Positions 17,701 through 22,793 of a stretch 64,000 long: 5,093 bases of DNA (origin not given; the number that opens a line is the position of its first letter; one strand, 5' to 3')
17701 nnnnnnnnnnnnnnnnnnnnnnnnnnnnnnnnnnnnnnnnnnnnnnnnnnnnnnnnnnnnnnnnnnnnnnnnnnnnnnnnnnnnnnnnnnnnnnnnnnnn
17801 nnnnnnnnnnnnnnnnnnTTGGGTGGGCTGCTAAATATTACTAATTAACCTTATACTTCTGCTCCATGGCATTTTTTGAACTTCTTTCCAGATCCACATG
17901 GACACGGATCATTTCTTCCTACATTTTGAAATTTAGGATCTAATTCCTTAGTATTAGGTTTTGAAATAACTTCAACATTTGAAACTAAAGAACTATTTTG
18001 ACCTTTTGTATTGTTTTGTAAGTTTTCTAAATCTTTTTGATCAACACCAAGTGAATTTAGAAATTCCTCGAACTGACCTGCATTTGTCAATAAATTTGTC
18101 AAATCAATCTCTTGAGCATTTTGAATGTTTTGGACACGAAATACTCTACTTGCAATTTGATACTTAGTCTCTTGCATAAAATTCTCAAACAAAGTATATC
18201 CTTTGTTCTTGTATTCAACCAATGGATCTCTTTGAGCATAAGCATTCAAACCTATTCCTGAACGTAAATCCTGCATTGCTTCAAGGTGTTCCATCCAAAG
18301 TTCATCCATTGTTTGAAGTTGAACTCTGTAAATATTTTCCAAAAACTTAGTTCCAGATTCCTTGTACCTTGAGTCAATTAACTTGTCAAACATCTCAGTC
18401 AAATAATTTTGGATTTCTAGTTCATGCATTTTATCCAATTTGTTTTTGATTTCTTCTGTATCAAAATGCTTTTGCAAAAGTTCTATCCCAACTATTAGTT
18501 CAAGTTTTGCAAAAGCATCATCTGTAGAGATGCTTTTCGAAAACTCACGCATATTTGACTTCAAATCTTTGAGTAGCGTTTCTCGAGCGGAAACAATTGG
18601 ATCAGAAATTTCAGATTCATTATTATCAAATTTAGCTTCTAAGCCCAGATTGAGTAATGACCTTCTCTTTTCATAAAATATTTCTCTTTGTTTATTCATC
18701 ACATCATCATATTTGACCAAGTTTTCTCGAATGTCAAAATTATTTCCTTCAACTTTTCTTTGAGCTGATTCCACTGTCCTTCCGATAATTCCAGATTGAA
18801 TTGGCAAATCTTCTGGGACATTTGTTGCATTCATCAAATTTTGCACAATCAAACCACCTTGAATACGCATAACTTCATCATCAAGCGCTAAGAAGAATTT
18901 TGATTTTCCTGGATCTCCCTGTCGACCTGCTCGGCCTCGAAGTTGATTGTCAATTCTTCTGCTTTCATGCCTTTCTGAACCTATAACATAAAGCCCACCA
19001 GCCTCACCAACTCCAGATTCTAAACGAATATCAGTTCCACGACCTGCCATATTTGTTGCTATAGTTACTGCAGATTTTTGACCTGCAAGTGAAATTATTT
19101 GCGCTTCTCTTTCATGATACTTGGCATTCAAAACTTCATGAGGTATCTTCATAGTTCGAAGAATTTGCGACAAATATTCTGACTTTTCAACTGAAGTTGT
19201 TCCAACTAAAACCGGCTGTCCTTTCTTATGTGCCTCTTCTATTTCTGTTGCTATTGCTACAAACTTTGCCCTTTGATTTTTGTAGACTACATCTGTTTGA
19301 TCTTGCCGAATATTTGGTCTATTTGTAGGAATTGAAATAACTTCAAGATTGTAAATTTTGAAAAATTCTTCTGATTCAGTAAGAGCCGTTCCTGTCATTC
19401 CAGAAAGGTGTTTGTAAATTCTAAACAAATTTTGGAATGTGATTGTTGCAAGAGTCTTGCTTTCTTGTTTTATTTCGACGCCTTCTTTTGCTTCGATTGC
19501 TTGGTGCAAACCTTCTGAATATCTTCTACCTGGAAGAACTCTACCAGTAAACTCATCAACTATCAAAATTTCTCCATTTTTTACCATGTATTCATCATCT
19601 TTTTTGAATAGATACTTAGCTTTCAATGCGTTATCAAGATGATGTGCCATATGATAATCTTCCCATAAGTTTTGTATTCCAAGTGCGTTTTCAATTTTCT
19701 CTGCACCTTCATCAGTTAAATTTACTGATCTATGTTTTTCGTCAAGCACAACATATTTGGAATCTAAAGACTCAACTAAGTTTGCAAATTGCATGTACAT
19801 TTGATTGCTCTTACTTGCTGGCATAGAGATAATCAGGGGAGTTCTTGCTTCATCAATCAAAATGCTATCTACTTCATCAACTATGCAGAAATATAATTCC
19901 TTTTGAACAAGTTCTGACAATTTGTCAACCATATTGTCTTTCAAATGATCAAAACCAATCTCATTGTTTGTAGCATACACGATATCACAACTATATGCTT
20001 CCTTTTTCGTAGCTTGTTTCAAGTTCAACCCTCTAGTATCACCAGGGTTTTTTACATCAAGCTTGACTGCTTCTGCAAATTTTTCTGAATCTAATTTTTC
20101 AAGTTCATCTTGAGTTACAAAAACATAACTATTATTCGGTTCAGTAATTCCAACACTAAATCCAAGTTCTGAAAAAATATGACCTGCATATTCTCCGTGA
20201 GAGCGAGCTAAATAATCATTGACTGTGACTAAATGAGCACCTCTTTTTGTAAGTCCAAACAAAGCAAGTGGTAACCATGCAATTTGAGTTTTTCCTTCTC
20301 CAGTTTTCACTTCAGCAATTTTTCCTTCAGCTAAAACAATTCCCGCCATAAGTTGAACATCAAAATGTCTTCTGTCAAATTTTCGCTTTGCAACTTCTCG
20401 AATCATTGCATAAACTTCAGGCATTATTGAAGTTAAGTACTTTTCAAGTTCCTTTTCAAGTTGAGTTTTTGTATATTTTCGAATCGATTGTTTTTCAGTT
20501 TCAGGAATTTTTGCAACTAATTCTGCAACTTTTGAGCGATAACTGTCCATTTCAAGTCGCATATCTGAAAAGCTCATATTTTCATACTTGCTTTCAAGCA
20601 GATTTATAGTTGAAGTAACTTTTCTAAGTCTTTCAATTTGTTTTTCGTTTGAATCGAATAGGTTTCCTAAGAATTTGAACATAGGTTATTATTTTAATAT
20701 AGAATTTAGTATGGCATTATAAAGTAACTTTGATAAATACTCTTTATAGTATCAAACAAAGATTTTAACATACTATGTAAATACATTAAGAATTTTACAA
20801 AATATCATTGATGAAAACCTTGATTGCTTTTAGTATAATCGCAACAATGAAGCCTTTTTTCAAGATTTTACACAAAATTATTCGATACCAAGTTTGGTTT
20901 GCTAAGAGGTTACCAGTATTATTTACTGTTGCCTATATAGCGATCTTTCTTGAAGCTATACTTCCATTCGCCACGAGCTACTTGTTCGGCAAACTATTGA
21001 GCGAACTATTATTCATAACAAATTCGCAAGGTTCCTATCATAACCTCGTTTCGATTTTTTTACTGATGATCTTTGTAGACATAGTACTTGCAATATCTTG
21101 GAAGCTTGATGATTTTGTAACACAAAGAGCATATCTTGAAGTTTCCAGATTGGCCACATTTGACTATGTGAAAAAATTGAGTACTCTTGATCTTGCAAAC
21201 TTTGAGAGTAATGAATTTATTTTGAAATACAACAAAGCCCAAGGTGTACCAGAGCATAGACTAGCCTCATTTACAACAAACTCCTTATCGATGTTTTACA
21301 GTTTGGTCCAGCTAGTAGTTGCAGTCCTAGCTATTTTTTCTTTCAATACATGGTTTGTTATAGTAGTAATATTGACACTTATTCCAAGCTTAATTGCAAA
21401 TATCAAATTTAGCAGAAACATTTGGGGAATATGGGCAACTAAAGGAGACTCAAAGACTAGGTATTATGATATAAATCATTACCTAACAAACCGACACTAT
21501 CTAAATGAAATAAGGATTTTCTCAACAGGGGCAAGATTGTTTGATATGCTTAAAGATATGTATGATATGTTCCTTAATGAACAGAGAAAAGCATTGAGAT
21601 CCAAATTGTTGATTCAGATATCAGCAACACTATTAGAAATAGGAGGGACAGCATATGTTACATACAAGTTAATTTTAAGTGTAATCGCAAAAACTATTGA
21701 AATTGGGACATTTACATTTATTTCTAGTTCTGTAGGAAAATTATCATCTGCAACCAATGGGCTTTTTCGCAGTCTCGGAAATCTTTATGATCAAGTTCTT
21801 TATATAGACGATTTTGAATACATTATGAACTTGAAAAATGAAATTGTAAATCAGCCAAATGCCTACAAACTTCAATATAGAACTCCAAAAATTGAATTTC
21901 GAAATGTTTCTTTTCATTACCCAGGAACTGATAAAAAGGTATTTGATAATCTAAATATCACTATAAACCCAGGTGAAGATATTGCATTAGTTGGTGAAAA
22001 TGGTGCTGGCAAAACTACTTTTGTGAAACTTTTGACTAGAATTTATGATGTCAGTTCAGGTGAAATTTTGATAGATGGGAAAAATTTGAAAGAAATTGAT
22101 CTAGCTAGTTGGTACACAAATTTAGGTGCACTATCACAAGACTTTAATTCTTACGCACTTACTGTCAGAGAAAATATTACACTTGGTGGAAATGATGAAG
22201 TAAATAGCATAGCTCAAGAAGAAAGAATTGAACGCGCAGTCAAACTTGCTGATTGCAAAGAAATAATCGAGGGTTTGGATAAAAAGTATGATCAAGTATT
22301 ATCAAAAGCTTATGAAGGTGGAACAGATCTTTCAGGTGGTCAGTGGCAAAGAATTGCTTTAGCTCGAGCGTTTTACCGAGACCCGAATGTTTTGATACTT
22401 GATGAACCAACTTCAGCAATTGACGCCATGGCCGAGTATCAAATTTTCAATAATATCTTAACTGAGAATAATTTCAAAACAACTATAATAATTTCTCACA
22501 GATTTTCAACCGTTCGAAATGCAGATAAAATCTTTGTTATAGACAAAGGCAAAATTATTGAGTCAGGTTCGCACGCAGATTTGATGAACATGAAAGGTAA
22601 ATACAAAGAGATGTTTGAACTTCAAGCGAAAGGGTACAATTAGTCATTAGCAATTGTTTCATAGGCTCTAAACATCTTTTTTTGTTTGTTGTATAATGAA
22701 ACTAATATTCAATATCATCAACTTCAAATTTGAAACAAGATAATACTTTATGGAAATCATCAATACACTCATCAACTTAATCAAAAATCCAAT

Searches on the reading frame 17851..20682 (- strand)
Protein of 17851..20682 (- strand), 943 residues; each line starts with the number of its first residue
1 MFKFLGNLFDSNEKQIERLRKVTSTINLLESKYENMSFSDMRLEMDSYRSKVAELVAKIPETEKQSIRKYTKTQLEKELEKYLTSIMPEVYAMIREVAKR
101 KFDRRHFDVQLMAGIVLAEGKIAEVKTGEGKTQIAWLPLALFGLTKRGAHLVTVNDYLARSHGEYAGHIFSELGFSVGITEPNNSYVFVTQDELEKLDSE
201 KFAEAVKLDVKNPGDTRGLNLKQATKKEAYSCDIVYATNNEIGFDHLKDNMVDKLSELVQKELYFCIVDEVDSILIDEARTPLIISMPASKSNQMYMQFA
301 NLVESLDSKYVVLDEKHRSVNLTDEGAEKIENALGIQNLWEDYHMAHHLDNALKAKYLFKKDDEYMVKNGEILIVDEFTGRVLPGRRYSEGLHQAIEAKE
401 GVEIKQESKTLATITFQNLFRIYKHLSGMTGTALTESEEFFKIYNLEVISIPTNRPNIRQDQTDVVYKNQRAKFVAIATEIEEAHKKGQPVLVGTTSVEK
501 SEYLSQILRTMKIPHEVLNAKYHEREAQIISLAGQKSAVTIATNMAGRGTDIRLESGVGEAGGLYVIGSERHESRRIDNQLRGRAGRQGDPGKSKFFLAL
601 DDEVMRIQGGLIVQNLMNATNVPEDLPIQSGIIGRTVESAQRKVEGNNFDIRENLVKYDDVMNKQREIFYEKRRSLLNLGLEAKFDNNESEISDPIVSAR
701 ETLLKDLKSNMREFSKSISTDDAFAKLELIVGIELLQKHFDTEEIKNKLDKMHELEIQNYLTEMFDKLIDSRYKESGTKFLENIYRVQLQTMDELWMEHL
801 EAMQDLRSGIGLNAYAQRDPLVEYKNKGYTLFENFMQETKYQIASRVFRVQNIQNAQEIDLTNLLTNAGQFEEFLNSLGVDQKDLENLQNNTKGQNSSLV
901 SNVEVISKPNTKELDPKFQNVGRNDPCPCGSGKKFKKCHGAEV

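Call 25: search_protein_families(library=pfam, max_evalue=0.001, proteins=[window:17851-20682:-])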
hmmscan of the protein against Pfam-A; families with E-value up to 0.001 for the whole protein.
window:17851-20682:- (943 aa): 7 families
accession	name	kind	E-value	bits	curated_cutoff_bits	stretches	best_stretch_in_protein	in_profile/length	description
PF07517.20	SecA_DEAD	-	3e-98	329.1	24.6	1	9-440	5-289/290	SecA DEAD-like domain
PF21090.3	P-loop_SecA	-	2e-74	250.1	27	2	456-555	1-100/205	SecA P-loop domain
PF07516.18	SecA_SW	-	1.9e-46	159.1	26.7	1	627-851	1-200/200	SecA Wing and Scaffold domain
PF01043.26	SecA_PP_bind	-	6.3e-38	130.2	23.5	1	292-397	2-110/110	SecA preprotein cross-linking domain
PF02810.21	SEC-C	-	9.5e-11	41.8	20.4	1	923-940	1-18/19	SEC-C motif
PF00271.37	Helicase_C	-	0.00012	22.7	23.5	1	477-589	6-110/110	Helicase conserved C-terminal domain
PF00270.35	DEAD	-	0.00044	20.5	26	0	122-277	18-132/167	DEAD/DEAH box helicase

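Call 31: list_cluster_members(proteins=[window:17851-20682:-, window:57721-58347:+, window:58706-58957:-, window:58965-59414:-, window:59450-59869:-, window:60633-60923:-, window:61158-61466:-, window:62237-62938:-, window:63081-63476:-, window:63479-63949:-])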
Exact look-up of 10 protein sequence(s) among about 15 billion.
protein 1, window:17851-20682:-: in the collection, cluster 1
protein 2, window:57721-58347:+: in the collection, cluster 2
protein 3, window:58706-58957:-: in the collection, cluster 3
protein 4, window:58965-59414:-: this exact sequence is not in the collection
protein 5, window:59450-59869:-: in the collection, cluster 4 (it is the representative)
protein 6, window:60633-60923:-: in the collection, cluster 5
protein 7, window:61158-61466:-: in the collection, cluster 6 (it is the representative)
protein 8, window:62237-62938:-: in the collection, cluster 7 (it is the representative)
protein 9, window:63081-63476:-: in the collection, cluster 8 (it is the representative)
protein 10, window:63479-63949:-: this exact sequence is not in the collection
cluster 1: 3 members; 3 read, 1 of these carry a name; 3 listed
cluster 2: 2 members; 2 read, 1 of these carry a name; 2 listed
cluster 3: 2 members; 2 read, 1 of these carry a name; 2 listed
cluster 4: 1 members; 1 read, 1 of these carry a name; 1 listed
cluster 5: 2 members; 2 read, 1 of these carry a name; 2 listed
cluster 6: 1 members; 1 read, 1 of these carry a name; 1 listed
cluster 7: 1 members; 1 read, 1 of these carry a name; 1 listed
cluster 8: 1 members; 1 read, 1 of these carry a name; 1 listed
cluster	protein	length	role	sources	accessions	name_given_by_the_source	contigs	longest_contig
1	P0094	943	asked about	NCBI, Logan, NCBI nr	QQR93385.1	preprotein translocase subunit SecA [bacterium] | MAG: preprotein translocase subunit SecA [bacterium]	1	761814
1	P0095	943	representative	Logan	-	-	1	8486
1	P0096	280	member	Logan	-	-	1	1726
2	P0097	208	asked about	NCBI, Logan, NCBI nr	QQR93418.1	histidine phosphatase family protein [bacterium] | MAG: histidine phosphatase family protein [bacterium]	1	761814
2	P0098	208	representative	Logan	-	-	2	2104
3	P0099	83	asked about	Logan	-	-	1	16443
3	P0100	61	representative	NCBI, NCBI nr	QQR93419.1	hypothetical protein IPJ91_03135 [bacterium] | MAG: hypothetical protein IPJ91_03135 [bacterium]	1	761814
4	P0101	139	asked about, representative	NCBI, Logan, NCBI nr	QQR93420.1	DUF4304 domain-containing protein [bacterium] | MAG: DUF4304 domain-containing protein [bacterium]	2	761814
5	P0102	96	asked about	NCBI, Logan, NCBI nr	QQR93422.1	hypothetical protein IPJ91_03155 [bacterium] | MAG: hypothetical protein IPJ91_03155 [bacterium]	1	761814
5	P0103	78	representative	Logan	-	-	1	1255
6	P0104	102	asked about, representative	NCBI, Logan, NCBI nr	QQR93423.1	hypothetical protein IPJ91_03160 [bacterium] | MAG: hypothetical protein IPJ91_03160 [bacterium]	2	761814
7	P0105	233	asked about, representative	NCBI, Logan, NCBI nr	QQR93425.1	hypothetical protein IPJ91_03170 [bacterium] | MAG: hypothetical protein IPJ91_03170 [bacterium]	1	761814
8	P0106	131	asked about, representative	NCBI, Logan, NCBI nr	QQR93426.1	hypothetical protein IPJ91_03175 [bacterium] | MAG: hypothetical protein IPJ91_03175 [bacterium]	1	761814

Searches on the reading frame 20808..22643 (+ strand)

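Call 25: search_protein_families(library=pfam, max_evalue=0.001, proteins=[window:20808-22643:+])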
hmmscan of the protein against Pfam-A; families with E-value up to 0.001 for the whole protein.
window:20808-22643:+ (611 aa): 4 families
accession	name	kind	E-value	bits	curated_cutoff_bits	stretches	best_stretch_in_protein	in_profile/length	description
PF00005.33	ABC_tran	-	4.7e-33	115.1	25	1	380-536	2-137/137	ABC transporter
PF02463.25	SMC_N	-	1.4e-05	25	40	1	406-579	97-212/220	RecF/RecN/SMC N terminal domain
PF13401.12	AAA_22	-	0.00023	21.9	27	0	392-441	8-33/130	AAA domain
PF13304.12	AAA_21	-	0.00087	19.9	27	0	393-415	3-25/304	AAA domain, putative AbiEii toxin, Type IV TA system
